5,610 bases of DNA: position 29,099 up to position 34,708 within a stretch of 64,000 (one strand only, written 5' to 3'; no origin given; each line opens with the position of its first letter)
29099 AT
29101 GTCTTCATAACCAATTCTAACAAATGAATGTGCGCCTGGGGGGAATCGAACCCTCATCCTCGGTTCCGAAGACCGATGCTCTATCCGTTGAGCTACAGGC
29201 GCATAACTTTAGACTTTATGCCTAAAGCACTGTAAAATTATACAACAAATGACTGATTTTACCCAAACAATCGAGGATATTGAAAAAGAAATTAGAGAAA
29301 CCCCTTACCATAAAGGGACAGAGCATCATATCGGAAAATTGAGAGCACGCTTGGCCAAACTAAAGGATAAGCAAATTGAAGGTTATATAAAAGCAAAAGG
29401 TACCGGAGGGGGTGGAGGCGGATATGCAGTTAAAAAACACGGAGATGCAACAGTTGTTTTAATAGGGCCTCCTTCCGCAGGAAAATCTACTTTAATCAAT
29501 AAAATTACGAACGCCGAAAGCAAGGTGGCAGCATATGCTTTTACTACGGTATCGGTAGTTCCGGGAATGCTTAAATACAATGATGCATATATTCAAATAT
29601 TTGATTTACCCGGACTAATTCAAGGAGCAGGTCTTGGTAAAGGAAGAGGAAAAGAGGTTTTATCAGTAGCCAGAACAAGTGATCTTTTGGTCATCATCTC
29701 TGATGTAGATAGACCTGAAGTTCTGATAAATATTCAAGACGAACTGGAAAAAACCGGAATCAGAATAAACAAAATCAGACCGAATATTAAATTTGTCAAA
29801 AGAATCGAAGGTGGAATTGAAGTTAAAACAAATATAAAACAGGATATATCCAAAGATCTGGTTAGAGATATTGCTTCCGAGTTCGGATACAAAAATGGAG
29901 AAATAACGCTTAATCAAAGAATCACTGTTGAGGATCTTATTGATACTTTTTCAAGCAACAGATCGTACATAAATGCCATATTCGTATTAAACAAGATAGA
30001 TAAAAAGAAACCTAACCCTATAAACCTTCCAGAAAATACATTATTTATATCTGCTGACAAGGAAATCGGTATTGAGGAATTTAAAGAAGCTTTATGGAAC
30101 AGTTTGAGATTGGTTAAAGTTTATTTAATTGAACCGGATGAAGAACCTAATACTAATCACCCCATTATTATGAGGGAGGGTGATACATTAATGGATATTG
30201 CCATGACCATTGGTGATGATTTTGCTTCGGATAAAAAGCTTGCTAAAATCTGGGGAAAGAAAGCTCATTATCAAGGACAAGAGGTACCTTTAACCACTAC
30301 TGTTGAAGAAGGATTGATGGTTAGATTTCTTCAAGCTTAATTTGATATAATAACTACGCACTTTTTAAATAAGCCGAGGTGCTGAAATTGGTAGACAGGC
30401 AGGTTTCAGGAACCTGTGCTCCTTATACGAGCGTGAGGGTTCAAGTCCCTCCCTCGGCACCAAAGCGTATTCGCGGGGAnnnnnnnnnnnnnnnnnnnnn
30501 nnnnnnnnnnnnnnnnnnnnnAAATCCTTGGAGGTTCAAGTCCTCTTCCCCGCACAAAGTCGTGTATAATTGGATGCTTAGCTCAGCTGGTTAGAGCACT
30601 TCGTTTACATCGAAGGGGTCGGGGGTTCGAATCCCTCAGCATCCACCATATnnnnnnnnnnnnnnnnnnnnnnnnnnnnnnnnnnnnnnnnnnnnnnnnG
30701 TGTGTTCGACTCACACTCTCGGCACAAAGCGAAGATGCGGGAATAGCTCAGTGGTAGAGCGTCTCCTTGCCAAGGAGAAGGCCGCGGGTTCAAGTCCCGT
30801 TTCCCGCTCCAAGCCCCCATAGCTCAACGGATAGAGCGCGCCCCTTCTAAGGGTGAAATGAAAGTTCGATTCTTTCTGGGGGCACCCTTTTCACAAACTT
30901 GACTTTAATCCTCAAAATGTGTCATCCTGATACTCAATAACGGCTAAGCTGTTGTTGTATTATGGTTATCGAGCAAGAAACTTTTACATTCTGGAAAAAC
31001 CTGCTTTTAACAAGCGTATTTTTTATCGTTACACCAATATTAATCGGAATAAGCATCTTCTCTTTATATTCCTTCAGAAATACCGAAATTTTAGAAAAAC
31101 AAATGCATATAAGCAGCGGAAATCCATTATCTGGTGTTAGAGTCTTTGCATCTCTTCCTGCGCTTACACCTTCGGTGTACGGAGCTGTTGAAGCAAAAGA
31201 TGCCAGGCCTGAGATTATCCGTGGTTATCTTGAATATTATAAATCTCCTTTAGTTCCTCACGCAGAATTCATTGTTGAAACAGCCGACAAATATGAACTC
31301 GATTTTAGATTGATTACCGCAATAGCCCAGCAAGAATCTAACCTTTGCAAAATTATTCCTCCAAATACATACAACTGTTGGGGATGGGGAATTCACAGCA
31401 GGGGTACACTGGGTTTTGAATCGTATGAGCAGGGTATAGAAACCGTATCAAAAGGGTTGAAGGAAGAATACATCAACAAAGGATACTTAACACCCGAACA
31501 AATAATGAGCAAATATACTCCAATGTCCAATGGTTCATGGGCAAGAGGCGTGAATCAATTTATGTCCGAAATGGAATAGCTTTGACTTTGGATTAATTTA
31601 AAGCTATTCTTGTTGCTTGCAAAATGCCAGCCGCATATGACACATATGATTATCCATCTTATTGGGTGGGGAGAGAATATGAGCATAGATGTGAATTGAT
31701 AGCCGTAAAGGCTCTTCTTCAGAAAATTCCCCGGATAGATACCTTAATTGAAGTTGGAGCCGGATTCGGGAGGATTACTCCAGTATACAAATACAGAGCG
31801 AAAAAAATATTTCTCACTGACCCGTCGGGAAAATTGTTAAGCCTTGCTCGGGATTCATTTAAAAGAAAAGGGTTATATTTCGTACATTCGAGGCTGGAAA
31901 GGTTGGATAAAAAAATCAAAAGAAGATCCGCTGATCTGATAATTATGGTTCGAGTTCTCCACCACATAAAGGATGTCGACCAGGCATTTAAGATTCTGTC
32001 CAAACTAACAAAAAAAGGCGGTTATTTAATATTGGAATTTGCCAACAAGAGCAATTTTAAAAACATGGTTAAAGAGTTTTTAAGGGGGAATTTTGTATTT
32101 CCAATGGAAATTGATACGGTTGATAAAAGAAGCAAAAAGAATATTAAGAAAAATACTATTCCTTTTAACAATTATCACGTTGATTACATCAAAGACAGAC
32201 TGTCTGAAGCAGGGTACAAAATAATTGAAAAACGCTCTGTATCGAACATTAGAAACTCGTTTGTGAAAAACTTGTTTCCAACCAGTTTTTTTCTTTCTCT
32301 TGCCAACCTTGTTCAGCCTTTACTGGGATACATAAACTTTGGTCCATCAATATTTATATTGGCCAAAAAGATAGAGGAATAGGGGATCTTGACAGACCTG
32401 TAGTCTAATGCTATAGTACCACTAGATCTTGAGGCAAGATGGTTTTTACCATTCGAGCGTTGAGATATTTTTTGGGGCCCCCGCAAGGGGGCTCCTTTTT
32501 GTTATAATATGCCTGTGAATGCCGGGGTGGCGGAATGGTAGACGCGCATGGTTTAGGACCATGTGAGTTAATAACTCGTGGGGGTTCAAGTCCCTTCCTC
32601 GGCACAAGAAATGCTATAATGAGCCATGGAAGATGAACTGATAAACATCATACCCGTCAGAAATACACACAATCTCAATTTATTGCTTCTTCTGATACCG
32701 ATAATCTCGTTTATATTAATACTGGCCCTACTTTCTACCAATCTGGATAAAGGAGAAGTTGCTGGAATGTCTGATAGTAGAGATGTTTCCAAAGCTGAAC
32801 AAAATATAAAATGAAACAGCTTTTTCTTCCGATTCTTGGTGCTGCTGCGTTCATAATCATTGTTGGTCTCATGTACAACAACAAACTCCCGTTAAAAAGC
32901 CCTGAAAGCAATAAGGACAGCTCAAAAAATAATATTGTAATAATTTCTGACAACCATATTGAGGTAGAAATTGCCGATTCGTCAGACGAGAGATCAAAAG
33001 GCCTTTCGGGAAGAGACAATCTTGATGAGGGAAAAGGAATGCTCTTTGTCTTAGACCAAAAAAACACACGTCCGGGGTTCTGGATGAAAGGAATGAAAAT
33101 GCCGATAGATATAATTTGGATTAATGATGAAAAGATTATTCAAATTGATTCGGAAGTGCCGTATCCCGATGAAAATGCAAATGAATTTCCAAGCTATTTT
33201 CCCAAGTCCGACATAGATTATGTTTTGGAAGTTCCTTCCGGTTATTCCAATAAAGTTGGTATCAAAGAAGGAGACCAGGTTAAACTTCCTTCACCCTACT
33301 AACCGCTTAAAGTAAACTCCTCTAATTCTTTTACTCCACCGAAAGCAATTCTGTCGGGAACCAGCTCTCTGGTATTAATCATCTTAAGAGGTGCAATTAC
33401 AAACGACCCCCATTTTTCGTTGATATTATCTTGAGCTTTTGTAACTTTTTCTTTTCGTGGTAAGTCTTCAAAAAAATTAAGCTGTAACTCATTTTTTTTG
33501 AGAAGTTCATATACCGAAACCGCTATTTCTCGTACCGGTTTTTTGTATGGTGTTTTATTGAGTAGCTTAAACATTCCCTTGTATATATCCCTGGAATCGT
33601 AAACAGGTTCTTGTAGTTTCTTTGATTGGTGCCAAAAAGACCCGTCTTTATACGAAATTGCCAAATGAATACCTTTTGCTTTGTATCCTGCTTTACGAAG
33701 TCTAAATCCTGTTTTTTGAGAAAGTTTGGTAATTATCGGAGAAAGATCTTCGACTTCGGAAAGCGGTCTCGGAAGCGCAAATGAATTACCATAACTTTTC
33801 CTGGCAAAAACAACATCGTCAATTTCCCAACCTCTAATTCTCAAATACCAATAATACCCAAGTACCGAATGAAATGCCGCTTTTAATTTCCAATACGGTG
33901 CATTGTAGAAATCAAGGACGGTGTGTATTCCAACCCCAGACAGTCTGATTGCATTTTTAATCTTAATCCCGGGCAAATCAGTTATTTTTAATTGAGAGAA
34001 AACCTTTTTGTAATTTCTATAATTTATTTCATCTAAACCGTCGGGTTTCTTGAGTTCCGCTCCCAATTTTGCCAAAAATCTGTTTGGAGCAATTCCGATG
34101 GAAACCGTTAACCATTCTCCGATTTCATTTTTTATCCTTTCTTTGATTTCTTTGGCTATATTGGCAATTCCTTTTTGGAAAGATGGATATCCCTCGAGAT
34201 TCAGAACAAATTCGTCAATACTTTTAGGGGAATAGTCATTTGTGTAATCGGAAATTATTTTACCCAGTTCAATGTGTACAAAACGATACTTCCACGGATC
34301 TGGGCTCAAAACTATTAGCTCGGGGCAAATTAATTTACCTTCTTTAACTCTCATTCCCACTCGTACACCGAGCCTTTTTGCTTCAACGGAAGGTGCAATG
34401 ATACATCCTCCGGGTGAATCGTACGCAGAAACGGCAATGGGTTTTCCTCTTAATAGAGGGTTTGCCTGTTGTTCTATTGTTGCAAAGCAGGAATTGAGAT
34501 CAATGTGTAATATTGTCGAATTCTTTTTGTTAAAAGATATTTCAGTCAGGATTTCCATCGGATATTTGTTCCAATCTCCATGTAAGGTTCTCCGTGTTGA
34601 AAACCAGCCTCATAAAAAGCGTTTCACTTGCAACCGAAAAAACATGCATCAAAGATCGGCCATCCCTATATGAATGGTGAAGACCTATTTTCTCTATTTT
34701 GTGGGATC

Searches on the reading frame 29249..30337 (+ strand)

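Call 12: search_protein_families(library=pfam, proteins=[window:29249-30337:+], max_evalue=0.001)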
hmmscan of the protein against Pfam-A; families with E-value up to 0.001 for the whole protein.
window:29249-30337:+ (363 aa): 5 families
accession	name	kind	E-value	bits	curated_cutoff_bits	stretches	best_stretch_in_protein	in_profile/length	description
PF16897.10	MMR_HSR1_Xtn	-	4.5e-24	84.9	35.2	1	188-288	2-106/106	C-terminal region of MMR_HSR1 domain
PF01926.29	MMR_HSR1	-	1.2e-20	74.1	21.9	1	68-171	1-101/113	50S ribosome-binding GTPase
PF02421.24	FeoB_N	-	1.3e-13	51.2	27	1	68-123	2-57/156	Ferrous iron transport protein B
PF02824.27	TGS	-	9.7e-07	29.2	22.2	1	291-360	3-58/60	TGS domain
PF00350.29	Dynamin_N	-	0.00012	22.6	27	0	69-90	1-22/168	Dynamin family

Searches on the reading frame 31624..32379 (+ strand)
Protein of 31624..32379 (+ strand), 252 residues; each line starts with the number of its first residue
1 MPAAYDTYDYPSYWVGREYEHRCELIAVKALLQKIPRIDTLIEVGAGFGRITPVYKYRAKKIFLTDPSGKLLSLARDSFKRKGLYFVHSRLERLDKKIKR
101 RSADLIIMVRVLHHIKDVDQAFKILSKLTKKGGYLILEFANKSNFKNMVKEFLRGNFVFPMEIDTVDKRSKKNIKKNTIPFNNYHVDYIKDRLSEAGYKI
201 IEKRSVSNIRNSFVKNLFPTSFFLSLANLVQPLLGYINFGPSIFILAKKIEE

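Call 41: search_protein_families(library=pfam, proteins=[window:31624-32379:+], max_evalue=0.001)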
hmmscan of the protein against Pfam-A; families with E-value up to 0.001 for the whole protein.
window:31624-32379:+ (252 aa): 5 families
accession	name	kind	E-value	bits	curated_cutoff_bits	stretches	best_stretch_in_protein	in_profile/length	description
PF08241.18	Methyltransf_11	-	7.6e-15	55.8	21.2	1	43-137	2-95/95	Methyltransferase domain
PF08242.18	Methyltransf_12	-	3.9e-12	47.2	30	1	42-135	1-98/98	Methyltransferase domain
PF13489.12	Methyltransf_23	-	4e-12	46.6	27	1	28-201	13-162/164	Methyltransferase domain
PF13649.12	Methyltransf_25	-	8.6e-10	39.6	27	1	42-133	2-97/97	Methyltransferase domain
PF13847.12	Methyltransf_31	-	4.1e-09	36.7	27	1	40-151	6-124/145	Methyltransferase domain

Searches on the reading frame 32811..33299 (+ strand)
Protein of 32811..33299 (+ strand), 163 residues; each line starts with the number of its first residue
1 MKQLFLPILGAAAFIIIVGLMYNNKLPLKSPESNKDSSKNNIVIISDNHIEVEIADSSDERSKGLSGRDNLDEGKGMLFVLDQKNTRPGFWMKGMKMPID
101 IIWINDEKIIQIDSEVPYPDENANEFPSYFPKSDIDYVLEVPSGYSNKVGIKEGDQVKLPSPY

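Call 41: search_protein_families(library=pfam, proteins=[window:32811-33299:+], max_evalue=0.001)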
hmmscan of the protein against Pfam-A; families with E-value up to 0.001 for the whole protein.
window:32811-33299:+ (163 aa): 1 family
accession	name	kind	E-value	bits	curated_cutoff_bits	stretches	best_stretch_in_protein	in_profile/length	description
PF02643.20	DUF192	-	1.8e-28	98.9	27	1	50-158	1-95/96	Uncharacterized ACR, COG1430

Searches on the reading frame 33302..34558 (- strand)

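Call 12: search_protein_families(library=pfam, proteins=[window:33302-34558:-], max_evalue=0.001)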
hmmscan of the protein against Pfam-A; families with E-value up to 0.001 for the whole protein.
window:33302-34558:- (419 aa): 2 families
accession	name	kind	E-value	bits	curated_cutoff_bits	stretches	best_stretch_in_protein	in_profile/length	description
PF00817.25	IMS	-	2.4e-35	122.1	23.2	1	19-166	1-146/148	impB/mucB/samB family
PF11799.13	IMS_C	-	1.2e-18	68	20.7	1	253-361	1-108/109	impB/mucB/samB family C-terminal domain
